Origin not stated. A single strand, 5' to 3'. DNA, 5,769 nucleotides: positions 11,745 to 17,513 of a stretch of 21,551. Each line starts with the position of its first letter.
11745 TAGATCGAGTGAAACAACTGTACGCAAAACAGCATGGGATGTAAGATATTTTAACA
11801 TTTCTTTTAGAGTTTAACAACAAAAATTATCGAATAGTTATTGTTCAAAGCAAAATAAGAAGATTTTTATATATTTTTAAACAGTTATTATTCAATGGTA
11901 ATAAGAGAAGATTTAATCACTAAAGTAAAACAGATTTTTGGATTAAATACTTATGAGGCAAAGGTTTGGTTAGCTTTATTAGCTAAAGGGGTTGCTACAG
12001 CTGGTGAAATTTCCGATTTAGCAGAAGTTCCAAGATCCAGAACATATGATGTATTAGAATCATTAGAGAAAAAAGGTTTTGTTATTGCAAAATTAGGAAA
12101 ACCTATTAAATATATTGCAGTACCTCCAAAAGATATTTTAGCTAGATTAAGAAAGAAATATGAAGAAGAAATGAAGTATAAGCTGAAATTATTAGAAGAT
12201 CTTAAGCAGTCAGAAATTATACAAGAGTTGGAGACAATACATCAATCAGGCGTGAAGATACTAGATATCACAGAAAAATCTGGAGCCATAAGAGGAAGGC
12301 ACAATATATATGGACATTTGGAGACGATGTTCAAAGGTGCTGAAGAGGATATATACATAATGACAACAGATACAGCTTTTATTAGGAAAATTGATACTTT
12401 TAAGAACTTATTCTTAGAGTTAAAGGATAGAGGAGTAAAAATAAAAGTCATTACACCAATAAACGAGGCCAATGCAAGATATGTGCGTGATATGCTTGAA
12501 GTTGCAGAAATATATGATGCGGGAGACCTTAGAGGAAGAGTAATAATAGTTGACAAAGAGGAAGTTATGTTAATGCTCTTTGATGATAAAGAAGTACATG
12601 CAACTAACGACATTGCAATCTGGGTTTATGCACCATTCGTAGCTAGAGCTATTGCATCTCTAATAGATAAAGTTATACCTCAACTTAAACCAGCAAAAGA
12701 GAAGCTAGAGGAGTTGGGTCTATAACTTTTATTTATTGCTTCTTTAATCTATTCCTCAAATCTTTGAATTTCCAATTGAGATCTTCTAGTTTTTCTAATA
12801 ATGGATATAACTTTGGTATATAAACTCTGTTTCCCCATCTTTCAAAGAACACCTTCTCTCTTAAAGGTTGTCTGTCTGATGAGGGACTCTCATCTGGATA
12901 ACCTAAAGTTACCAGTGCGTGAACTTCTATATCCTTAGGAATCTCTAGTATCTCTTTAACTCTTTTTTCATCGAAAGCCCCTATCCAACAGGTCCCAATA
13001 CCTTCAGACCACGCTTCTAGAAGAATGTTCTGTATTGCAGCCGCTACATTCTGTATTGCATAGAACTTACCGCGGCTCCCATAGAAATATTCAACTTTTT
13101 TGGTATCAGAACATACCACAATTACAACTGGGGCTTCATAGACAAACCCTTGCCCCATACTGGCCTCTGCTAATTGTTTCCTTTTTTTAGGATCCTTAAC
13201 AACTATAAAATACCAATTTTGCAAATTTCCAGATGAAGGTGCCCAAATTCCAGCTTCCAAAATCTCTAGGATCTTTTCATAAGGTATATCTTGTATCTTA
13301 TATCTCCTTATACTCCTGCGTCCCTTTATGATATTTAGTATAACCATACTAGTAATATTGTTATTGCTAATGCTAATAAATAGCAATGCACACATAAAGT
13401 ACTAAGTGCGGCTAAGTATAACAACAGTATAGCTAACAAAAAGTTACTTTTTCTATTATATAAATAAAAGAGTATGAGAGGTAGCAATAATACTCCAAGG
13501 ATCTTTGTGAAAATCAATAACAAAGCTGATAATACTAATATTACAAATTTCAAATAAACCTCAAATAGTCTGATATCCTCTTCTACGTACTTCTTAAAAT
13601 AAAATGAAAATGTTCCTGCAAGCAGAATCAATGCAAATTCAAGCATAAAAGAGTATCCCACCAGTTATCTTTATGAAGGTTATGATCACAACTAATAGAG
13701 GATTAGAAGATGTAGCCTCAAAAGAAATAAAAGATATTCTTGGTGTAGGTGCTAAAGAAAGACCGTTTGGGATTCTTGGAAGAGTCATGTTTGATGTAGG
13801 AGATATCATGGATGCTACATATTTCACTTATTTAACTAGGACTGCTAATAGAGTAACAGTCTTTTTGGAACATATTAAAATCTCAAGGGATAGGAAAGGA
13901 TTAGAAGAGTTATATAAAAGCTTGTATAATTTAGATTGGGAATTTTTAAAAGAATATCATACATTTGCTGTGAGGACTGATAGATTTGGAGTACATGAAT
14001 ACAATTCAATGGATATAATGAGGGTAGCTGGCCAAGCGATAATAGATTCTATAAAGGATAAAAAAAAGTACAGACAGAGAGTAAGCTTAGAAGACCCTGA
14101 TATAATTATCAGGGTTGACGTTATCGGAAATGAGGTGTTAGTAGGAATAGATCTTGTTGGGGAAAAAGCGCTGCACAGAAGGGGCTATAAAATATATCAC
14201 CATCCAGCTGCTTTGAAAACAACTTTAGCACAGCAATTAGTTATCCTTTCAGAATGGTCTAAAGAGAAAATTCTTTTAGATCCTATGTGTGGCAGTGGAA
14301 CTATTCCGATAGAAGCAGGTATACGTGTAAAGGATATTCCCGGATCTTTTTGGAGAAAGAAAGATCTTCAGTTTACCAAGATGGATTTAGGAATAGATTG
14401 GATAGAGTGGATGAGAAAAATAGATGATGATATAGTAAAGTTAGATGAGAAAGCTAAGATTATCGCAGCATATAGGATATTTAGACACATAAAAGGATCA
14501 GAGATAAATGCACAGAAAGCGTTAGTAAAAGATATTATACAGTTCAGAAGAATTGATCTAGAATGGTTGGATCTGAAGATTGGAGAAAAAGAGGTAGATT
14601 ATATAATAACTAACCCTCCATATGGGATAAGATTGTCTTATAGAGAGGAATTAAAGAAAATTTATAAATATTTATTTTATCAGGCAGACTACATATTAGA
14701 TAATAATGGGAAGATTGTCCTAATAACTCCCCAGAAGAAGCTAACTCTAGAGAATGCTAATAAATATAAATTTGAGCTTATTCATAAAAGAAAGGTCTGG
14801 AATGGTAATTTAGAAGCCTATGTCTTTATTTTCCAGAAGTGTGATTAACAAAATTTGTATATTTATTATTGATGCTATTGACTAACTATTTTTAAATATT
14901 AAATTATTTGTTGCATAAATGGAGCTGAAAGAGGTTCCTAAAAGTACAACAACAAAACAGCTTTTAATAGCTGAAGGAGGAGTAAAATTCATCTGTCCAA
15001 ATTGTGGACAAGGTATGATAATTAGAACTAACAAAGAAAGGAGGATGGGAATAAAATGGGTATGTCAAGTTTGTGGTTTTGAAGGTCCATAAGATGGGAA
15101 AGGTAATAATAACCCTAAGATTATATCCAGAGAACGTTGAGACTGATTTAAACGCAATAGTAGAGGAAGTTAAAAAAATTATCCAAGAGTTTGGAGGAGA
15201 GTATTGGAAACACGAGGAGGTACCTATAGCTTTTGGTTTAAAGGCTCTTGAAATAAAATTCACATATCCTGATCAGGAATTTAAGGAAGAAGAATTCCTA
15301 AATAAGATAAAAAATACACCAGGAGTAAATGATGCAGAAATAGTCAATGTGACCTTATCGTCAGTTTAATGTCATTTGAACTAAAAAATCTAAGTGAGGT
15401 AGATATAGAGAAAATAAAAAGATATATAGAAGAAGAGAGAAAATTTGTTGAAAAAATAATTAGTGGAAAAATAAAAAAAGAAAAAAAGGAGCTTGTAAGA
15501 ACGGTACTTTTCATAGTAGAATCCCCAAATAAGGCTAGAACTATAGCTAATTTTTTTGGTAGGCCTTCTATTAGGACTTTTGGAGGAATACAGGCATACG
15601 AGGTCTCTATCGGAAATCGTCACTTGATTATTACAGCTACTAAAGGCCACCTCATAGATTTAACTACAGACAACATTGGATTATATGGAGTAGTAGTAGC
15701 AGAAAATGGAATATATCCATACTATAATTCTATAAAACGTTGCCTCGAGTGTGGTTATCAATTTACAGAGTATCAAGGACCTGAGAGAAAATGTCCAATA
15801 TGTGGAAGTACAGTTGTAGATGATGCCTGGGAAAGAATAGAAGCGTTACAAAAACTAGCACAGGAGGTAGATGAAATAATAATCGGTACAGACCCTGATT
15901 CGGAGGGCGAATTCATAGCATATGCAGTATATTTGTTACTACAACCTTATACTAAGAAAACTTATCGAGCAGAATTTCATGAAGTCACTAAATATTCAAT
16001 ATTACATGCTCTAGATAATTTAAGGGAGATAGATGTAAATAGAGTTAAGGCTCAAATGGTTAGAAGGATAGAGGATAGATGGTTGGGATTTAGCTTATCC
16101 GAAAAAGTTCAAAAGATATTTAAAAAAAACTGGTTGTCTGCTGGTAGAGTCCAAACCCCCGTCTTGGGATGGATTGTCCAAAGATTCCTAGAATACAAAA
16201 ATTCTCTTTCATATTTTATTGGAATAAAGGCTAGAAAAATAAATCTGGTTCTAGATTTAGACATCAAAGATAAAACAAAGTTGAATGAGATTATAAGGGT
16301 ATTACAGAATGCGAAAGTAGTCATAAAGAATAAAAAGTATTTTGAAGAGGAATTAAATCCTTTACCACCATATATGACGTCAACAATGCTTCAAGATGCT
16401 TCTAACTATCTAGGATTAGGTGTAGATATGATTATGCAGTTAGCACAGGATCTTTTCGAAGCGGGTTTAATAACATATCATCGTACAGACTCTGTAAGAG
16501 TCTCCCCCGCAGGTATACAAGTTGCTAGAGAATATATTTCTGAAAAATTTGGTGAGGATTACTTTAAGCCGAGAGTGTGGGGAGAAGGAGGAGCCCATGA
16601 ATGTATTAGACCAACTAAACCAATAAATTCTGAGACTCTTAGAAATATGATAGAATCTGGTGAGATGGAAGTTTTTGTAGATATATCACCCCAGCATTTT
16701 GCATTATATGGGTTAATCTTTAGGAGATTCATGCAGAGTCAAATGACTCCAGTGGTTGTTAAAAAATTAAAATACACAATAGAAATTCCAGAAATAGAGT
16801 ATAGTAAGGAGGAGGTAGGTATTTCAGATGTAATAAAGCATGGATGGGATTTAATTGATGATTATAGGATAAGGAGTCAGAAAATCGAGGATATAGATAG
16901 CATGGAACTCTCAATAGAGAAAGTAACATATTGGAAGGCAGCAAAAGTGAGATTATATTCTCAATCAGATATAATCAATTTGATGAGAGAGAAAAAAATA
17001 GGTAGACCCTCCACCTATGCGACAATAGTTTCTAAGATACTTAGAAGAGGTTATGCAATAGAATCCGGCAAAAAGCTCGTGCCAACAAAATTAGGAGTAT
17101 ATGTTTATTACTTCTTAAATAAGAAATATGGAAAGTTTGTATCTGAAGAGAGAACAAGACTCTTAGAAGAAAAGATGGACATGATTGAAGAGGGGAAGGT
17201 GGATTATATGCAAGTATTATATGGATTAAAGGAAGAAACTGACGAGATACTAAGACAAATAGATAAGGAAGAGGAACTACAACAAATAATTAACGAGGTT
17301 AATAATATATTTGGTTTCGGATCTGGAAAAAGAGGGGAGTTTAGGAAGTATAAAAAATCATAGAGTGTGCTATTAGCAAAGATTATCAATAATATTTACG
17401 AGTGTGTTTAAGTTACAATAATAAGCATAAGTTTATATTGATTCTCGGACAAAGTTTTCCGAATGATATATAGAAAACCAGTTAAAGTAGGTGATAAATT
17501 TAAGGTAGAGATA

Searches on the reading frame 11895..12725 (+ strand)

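Call 68: search_protein_families(library=ncbifam, proteins=[window:11895-12725:+], max_evalue=0.00001)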
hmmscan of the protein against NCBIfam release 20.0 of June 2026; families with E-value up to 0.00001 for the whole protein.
window:11895-12725:+ (276 aa): 4 families
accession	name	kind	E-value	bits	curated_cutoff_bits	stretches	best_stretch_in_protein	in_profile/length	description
NF041141.1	tran_reg_TrmBL2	equivalog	3.9e-27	95.4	530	1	4-243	3-231/264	HTH-type transcriptional regulator TrmBL2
NF047392.1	TransRegTrmBHalo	equivalog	1.4e-16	60.5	500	1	7-200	8-179/349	HTH-type sugar sensing transcriptional regulator TrmB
NF047390.1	TransRegTrmBL1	equivalog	2.1e-14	53.2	650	1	4-116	2-117/341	HTH-type sugar sensing transcriptional regulator TrmBL1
NF040851.1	tran_reg_TrmB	equivalog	2.8e-12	46.5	600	1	2-106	2-105/338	HTH-type sugar-sensing transcriptional regulator TrmB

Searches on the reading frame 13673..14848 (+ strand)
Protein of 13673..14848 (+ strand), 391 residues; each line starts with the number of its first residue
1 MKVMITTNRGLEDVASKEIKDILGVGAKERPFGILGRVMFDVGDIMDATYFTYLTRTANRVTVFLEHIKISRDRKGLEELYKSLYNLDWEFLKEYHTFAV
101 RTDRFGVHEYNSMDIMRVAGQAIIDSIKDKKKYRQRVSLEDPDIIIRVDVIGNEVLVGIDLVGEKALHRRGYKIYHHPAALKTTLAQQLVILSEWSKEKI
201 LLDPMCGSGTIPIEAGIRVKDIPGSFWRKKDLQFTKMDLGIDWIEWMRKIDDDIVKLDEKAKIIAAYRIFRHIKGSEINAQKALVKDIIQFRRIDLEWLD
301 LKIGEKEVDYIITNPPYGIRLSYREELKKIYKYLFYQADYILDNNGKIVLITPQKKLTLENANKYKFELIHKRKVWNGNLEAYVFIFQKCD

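Call 68: search_protein_families(library=ncbifam, proteins=[window:13673-14848:+], max_evalue=0.00001)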
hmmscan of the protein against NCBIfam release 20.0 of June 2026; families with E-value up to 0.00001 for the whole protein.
window:13673-14848:+ (391 aa): 5 families
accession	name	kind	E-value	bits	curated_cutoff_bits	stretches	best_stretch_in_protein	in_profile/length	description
NF040721.1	Trm14_Arch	equivalog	3.3e-106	355.5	280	1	1-387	1-369/370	tRNA (guanine(6)-N2)-methyltransferase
NF040850.1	Trm14_Thcoccales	equivalog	2.1e-56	191.4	480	2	1-219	1-239/365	tRNA (guanine(6)-N2)-methyltransferase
NF008748.0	PRK11783.1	equivalog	4.7e-50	170.5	466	1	2-387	5-380/704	bifunctional 23S rRNA (guanine(2069)-N(7))-methyltransferase RlmK/23S rRNA (guanine(2445)-N(2))-methyltransferase RlmL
TIGR01177.1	TIGR01177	hypoth_equivalog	1.3e-25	90.5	316.55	2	63-217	52-202/330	TIGR01177 family methyltransferase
NF033398.1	rRNA_meth_EmtA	equivalog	1.2e-17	64.3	625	1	9-216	9-206/336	EmtA family 23S rRNA (guanine(2470)) methyltransferase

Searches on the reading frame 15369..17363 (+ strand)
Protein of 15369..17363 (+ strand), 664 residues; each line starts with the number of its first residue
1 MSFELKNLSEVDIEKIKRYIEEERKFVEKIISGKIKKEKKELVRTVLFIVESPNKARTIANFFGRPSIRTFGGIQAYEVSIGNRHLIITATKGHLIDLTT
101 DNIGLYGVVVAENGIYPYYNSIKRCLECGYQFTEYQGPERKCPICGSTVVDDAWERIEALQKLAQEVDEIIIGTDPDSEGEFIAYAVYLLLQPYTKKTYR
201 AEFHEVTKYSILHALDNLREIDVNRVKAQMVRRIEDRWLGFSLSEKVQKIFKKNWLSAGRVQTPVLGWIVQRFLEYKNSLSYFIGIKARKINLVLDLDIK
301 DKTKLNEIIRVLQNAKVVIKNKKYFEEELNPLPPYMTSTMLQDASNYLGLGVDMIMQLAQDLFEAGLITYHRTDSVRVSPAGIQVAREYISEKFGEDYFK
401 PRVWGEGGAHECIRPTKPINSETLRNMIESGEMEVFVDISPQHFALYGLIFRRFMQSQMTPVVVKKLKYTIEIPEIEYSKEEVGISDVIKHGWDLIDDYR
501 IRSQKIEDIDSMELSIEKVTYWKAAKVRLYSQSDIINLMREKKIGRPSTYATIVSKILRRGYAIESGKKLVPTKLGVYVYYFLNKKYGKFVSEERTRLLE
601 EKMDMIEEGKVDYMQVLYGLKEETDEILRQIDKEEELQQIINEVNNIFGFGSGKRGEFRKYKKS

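Call 68: search_protein_families(library=ncbifam, proteins=[window:15369-17363:+], max_evalue=0.00001)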
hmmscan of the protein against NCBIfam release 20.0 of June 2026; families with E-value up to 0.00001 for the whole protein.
window:15369-17363:+ (664 aa): 12 families
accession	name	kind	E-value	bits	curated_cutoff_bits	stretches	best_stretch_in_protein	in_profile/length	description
TIGR01054.1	rgy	equivalog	7e-231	769.1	471.7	1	3-626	560-1171/1172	reverse gyrase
TIGR01051.1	topA_bact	equivalog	8.2e-94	315.8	456.4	2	283-634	214-578/632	type I DNA topoisomerase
NF004966.0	PRK06319.1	equivalog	9.6e-62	209.2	868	2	299-645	235-594/862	DNA topoisomerase I/SWI domain fusion protein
NF004438.0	PRK05776.1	equivalog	2.4e-59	201.2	793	1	157-645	94-594/677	DNA topoisomerase I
NF006451.0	PRK08780.1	equivalog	1.9e-57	195.3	1265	1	149-629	56-574/824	DNA topoisomerase I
TIGR01057.1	topA_arch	equivalog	9e-48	162.9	458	1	156-644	83-579/618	DNA topoisomerase I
NF005555.0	PRK07220.1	equivalog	2.4e-43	148.5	635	1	157-639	88-577/740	DNA topoisomerase I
NF005829.0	PRK07726.1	subfamily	7e-35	120.8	597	2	152-496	78-440/669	DNA topoisomerase 3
NF011532.0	PRK14973.1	equivalog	1.4e-31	109.2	930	1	157-635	87-571/936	DNA topoisomerase I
TIGR01056.1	topB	subfamily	2.3e-30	105.7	515.75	1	149-478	77-428/706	DNA topoisomerase III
NF006032.0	PRK08173.1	equivalog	1.8e-13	49.1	1058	0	531-632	507-609/863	DNA topoisomerase III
NF011313.0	PRK14724.1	equivalog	2.5e-07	28.9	1088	0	534-631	530-628/988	DNA topoisomerase III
